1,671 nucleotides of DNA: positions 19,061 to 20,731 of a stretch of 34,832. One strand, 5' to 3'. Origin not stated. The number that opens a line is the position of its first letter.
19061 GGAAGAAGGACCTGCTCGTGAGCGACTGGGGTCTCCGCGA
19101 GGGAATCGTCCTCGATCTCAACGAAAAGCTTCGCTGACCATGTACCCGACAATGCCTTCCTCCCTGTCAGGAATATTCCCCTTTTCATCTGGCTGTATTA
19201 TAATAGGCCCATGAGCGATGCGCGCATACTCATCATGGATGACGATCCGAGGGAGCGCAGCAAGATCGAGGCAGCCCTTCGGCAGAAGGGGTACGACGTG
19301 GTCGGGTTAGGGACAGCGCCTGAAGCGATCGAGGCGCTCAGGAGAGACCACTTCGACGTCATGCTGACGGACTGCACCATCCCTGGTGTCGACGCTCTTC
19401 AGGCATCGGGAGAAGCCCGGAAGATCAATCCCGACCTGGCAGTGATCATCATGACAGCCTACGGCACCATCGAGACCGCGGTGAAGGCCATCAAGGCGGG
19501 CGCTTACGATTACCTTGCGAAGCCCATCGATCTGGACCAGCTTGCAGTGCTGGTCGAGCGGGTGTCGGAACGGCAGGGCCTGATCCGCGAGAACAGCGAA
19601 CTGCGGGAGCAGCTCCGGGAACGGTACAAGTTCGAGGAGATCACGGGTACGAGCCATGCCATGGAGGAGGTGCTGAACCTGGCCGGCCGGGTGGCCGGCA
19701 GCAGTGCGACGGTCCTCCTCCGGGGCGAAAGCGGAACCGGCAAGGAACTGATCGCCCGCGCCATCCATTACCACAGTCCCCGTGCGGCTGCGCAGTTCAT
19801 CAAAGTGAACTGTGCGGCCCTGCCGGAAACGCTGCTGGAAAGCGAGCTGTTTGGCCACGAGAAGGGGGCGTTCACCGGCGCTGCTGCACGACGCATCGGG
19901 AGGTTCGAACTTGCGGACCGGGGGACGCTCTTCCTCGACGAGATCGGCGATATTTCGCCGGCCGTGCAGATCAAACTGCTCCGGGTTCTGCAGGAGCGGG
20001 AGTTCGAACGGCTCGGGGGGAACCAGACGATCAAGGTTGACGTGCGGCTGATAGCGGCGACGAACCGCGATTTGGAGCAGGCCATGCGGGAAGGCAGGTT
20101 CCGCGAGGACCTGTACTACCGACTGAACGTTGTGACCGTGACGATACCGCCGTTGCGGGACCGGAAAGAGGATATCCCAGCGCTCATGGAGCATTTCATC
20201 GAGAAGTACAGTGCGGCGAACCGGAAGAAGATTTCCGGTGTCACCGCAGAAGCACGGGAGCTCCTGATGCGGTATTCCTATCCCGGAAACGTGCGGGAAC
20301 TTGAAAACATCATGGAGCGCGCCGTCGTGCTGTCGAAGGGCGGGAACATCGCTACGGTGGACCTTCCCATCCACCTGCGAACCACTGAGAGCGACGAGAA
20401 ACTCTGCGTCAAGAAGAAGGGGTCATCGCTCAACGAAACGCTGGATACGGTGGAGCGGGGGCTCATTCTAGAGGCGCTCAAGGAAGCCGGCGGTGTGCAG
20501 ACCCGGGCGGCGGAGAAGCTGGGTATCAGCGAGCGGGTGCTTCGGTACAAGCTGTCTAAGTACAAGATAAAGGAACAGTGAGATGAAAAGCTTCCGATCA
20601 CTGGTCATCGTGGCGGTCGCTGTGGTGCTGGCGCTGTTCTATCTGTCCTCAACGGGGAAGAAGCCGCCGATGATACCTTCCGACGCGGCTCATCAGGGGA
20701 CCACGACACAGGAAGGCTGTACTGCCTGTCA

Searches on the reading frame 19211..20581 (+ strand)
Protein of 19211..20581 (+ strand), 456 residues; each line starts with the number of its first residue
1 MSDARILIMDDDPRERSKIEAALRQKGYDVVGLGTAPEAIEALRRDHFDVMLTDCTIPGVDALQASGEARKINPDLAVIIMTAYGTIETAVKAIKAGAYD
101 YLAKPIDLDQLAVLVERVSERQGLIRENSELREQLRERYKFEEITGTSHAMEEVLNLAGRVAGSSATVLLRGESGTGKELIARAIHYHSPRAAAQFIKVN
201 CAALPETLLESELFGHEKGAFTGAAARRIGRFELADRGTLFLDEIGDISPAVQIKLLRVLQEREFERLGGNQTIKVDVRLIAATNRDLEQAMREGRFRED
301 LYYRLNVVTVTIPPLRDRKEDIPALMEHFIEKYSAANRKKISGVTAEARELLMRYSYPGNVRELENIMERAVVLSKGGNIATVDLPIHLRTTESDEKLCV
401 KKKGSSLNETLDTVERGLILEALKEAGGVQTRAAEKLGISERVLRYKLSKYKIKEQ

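Call 41: search_protein_families(library=pfam, max_evalue=0.01, proteins=[window:19211-20581:+])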
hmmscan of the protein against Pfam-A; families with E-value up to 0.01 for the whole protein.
window:19211-20581:+ (456 aa): 12 families
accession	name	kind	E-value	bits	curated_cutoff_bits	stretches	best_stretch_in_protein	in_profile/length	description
PF00158.32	Sigma54_activat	-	4.7e-75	251.3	20.2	1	144-310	1-167/168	Sigma-54 interaction domain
PF25601.1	AAA_lid_14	-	3.6e-28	97.6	27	1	316-396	1-81/87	AAA+ ATPase lid domain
PF00072.30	Response_reg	-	7.2e-25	87.8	30.2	1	6-114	1-109/111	Response regulator receiver domain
PF14532.12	Sigma54_activ_2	-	1.3e-18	68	25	1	146-315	2-138/138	Sigma-54 interaction domain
PF02954.25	HTH_8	-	6.1e-15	55.1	22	1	411-451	2-42/42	Bacterial regulatory protein, Fis family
PF07728.20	AAA_5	-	7.1e-09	36.2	22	1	168-287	2-124/139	AAA domain (dynein-related subfamily)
PF00004.35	AAA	-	4.8e-07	30.7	21.2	1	168-302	1-128/131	ATPase family associated with various cellular activities (AAA)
PF01078.27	Mg_chelatase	-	9.4e-06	25.6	20.3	0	223-285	93-157/207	Magnesium chelatase, subunit ChlI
PF13191.12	AAA_16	-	7e-05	23.8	32.6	1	149-220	7-85/167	AAA ATPase domain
PF07724.20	AAA_2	-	0.00022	21.7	27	1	166-296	4-135/166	AAA domain (Cdc48 subfamily)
PF18024.7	HTH_50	-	0.0014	18.7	27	0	405-453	2-49/50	Helix-turn-helix domain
PF20030.5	bpMoxR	-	0.0015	18.1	27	1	238-285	99-145/205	MoxR domain in the MoxR-vWA-beta-propeller ternary systems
